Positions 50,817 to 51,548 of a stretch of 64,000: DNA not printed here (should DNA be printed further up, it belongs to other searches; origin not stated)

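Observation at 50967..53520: Operon of DNPH1/Rcl-like dNMP N-glycosidase, two NUDIX hydrolases and an alpha/beta hydrolase, divergent from a HAD phosphatase: a nucleotide sanitation/salvage module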

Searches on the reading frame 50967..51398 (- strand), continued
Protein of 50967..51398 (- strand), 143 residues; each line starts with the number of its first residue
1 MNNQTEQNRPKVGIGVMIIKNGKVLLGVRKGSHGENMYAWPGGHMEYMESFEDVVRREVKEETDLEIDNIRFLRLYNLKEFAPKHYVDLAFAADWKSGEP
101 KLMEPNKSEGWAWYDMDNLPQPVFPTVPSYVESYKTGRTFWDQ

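Call 59: find_encoding_contigs(protein=P0304, flank=4000, max_places=1)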
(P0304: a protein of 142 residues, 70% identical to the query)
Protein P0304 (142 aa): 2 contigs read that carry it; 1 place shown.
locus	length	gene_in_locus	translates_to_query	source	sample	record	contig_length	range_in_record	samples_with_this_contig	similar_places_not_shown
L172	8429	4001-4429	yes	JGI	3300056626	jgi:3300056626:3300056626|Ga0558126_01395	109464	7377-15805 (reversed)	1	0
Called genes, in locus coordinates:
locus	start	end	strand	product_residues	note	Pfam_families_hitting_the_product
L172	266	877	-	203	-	-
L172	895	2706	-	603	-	PF00122:E1-E2_ATPase, PF00702:Hydrolase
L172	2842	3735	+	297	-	PF01048:PNP_UDP_1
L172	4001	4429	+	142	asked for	PF00293:NUDIX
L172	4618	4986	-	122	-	PF00072:Response_reg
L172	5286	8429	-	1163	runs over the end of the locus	PF02811:PHP, PF07733:DNA_pol3_alpha, PF17657:DNA_pol3_finger, PF14579:HHH_6, PF01336:tRNA_anti-codon (weak)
